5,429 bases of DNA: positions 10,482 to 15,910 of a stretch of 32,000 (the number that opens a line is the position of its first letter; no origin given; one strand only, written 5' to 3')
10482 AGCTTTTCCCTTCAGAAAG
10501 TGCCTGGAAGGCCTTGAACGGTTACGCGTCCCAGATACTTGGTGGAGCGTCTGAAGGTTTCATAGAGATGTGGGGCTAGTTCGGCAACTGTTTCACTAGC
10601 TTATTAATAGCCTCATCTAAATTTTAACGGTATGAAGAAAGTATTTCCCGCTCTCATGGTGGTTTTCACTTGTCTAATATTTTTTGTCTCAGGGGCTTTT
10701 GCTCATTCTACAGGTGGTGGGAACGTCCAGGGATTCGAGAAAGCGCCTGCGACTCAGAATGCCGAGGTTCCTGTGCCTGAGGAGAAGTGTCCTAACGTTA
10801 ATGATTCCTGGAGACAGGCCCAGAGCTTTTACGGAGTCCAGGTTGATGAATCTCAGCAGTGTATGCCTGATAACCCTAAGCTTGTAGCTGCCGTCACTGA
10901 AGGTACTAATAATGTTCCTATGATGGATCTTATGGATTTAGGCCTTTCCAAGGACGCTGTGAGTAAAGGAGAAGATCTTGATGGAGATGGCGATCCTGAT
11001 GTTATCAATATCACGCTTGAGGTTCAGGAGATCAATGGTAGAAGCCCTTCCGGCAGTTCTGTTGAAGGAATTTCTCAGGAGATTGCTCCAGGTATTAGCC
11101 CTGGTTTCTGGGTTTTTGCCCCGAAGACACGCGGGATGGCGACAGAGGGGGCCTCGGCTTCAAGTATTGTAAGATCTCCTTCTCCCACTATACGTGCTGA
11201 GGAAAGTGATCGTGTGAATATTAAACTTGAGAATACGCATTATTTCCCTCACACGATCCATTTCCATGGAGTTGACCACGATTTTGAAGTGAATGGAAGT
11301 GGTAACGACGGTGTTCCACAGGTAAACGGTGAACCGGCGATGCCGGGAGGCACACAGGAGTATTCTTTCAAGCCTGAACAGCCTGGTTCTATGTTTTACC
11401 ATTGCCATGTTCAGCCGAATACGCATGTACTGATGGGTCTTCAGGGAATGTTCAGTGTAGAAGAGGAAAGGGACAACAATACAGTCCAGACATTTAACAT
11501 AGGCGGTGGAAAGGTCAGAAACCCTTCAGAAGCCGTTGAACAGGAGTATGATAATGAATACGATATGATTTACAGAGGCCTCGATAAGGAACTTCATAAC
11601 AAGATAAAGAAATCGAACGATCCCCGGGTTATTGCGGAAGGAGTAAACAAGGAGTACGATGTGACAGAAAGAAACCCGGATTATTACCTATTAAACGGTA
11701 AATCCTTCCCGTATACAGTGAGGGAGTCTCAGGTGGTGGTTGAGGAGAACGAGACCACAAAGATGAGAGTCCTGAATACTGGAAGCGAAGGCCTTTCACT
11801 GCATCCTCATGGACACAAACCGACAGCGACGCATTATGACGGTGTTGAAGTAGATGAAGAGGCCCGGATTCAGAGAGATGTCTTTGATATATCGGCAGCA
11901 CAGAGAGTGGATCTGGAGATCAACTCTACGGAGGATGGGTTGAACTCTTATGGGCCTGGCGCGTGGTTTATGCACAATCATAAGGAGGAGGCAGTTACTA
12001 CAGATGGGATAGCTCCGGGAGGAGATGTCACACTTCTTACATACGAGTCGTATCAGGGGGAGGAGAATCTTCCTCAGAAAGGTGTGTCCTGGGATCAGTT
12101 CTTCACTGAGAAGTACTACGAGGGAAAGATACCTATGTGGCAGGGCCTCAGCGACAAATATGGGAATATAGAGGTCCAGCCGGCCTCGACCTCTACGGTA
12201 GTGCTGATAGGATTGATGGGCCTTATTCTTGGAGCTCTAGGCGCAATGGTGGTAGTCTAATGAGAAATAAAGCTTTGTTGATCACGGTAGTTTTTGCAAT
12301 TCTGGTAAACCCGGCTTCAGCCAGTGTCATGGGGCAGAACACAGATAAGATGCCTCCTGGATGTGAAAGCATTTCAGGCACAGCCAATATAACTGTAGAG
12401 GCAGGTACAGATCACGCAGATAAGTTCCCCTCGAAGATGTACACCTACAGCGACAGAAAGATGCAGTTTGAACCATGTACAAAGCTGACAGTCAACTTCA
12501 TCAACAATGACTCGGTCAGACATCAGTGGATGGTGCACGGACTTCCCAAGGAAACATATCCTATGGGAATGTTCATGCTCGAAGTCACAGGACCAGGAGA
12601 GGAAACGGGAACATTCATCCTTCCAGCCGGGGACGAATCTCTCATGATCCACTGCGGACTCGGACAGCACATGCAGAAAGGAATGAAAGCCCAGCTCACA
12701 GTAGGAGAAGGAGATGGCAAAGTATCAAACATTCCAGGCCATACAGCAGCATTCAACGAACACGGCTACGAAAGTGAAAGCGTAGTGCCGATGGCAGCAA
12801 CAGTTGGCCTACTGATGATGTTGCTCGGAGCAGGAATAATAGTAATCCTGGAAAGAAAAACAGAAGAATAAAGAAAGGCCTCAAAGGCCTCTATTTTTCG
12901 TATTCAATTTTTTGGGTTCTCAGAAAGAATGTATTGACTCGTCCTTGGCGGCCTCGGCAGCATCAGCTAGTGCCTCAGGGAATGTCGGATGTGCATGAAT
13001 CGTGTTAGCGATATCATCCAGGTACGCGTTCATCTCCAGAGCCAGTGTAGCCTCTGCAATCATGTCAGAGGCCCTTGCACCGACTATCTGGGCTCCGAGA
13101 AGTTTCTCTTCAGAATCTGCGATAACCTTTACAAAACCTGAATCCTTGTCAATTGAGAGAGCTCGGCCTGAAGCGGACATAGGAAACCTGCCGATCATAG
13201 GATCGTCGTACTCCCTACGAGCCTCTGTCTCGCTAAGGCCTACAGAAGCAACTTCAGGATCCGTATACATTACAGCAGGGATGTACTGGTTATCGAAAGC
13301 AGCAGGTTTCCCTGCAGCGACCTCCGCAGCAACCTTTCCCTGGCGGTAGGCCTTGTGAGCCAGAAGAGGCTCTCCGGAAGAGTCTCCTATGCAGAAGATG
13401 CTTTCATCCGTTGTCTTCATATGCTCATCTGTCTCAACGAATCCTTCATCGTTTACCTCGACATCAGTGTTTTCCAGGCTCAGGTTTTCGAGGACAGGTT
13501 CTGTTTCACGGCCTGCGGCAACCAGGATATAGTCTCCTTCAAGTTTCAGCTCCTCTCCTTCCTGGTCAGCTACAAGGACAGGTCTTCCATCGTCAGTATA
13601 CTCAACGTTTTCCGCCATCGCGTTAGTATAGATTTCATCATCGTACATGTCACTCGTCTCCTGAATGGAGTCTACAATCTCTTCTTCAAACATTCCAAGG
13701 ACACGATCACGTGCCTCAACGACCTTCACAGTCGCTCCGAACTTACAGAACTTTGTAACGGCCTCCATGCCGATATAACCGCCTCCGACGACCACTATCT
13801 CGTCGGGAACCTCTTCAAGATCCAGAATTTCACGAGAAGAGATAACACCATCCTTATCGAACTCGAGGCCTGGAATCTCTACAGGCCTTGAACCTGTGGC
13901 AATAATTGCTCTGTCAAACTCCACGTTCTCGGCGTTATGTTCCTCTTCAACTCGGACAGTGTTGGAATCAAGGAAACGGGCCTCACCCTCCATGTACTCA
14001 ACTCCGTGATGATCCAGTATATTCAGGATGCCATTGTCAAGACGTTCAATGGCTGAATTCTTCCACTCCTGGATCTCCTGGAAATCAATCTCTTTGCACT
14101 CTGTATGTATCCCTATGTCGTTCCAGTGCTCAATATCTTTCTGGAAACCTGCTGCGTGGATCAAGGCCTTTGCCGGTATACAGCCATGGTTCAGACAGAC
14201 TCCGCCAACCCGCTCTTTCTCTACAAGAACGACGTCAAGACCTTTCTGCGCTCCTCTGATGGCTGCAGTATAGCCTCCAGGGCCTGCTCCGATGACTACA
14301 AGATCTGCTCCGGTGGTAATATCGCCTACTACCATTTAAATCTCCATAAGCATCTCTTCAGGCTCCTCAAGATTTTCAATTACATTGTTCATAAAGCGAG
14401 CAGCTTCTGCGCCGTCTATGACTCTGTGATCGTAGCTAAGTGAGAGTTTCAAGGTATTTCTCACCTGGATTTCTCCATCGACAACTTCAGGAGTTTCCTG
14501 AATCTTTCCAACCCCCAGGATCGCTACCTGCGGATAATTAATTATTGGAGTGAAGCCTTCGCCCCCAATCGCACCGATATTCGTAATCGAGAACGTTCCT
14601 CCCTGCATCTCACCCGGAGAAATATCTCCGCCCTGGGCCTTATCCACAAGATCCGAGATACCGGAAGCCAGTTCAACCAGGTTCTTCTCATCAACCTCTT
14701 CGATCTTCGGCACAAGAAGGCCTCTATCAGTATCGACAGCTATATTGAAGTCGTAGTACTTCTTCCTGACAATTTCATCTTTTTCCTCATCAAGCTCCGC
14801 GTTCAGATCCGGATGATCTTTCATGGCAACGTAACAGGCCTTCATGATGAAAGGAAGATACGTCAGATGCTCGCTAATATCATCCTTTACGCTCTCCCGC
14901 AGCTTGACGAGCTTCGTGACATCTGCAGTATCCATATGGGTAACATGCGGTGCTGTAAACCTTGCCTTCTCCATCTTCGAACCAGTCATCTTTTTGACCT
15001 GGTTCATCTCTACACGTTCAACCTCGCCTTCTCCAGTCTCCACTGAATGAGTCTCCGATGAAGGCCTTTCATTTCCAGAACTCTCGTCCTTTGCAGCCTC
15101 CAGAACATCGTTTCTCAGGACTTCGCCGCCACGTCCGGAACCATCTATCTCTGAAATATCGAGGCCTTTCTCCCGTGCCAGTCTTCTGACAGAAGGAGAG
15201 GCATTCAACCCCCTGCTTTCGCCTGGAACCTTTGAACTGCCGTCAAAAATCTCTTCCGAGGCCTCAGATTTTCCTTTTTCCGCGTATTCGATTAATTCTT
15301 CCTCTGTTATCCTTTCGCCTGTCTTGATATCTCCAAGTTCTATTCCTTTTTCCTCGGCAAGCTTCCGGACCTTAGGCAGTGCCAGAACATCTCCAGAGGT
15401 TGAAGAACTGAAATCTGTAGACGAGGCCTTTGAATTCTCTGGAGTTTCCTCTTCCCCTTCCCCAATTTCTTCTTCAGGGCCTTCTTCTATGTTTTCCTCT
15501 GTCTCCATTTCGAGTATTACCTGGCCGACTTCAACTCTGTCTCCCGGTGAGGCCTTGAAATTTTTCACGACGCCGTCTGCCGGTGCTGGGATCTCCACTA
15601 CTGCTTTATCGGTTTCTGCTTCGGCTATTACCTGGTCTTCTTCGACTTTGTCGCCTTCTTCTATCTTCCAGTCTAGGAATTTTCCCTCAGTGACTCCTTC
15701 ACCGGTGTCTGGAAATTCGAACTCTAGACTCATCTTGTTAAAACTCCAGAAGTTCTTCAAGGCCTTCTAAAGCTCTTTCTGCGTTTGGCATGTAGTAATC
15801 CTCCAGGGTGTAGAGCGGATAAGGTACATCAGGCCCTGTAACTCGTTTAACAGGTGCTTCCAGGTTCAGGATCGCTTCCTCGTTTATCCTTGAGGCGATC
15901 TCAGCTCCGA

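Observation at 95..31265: AGGCCT is a highly iterated palindrome, about 20-fold over expectation and independent of reading frame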

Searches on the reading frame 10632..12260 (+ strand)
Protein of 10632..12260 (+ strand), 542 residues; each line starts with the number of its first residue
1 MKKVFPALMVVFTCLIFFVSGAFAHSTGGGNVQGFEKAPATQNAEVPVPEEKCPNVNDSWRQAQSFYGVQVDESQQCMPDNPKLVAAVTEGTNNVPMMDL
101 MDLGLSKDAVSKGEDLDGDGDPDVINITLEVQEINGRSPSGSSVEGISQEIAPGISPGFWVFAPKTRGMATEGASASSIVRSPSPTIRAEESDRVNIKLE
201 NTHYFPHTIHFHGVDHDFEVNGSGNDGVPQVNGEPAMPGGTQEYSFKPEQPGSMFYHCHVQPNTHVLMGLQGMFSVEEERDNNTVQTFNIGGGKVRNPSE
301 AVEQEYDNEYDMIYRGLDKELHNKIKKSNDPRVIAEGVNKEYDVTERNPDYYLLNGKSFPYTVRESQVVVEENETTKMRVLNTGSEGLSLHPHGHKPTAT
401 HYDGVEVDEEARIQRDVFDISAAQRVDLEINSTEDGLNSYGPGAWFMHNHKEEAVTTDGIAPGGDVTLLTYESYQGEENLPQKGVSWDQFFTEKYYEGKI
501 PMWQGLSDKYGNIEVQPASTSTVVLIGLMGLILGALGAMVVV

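Call 5: search_protein_families(library=pfam, proteins=[window:10632-12260:+])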
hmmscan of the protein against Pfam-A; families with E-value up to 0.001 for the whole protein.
window:10632-12260:+ (542 aa): 2 families
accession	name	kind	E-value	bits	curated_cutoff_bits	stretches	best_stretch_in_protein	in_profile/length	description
PF07732.21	Cu-oxidase_3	-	3.5e-23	82.4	21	1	182-279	24-117/119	Multicopper oxidase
PF07731.20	Cu-oxidase_2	-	9.5e-18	64.7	20.4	2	179-278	27-135/137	Multicopper oxidase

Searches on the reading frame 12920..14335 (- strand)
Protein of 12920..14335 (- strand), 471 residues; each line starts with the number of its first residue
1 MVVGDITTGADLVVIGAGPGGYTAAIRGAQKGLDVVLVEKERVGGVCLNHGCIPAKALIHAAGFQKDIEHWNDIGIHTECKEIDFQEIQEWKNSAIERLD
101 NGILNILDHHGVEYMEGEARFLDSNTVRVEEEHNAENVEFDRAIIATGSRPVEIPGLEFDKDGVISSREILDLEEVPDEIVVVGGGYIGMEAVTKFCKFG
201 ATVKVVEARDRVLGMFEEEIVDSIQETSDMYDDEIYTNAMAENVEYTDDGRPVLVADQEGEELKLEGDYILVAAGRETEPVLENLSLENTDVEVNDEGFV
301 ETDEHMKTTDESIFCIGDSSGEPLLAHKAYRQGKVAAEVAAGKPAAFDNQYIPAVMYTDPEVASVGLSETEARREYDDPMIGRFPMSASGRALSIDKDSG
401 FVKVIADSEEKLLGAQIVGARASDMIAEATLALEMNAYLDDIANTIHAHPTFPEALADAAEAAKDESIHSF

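Call 5: search_protein_families(library=pfam, proteins=[window:12920-14335:-])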
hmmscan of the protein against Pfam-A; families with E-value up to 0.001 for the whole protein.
window:12920-14335:- (471 aa): 14 families
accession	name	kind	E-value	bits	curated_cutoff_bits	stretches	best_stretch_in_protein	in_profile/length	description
PF07992.20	Pyr_redox_2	-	6.5e-63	213.3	26.1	1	11-333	2-291/291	Pyridine nucleotide-disulphide oxidoreductase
PF02852.28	Pyr_redox_dim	-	1.3e-33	116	25.3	1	352-459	1-109/110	Pyridine nucleotide-disulphide oxidoreductase, dimerisation domain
PF00070.33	Pyr_redox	-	7.8e-14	52.4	22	1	180-251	2-73/82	Pyridine nucleotide-disulphide oxidoreductase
PF12831.13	FAD_oxidored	-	7e-12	45.8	27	1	11-47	1-38/416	FAD dependent oxidoreductase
PF13738.12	Pyr_redox_3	-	1.1e-10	41.7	30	1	13-317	1-305/305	Pyridine nucleotide-disulphide oxidoreductase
PF01134.28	GIDA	-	1.1e-09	38.3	22.1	1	11-149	1-150/391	Glucose inhibited division protein A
PF13450.12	NAD_binding_8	-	1.6e-08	35.1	21.9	1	14-47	1-35/68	NAD(P)-binding Rossmann-like domain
PF00890.30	FAD_binding_2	-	4e-07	30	20.4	1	11-43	1-33/414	FAD binding domain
PF03486.20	HI0933_like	-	5.9e-07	29.6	50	0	11-42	2-33/244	HI0933-like protein Rossmann domain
PF01946.23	Thi4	-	9.2e-05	22.2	26.2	0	10-45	18-55/235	Thi4 family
PF13241.12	NAD_binding_7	-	0.00011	23.1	22.1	0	179-226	9-53/104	Putative NAD(P)-binding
PF02737.24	3HCDH_N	-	0.00017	22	22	0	180-249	2-72/180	3-hydroxyacyl-CoA dehydrogenase, NAD binding domain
PF01262.27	AlaDh_PNT_C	-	0.00034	20.6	23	1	177-229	28-84/214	Alanine dehydrogenase/PNT, C-terminal domain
PF01266.30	DAO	-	0.0004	20.4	27.9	0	11-44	1-35/353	FAD dependent oxidoreductase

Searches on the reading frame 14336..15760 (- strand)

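Call 5: search_protein_families(library=pfam, proteins=[window:14336-15760:-])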
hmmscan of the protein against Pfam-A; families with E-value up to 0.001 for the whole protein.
window:14336-15760:- (474 aa): 5 families
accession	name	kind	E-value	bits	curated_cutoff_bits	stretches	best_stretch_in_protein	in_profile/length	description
PF00198.28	2-oxoacid_dh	-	4.3e-86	288.6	23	1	245-472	2-232/232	2-oxoacid dehydrogenases acyltransferase (catalytic domain)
PF00364.28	Biotin_lipoyl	-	3.9e-21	75.1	22.1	1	13-85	2-73/73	Biotin-requiring enzyme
PF02817.22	E3_binding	-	2.1e-20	73.1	23.7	2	187-220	3-36/36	e3 binding domain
PF13533.13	Biotin_lipoyl_2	-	4.7e-05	23.5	29.8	0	26-47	9-30/32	Biotin-lipoyl like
PF13375.12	RnfC_N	-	0.00033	21.1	25.6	0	33-72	46-84/101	RnfC Barrel sandwich hybrid domain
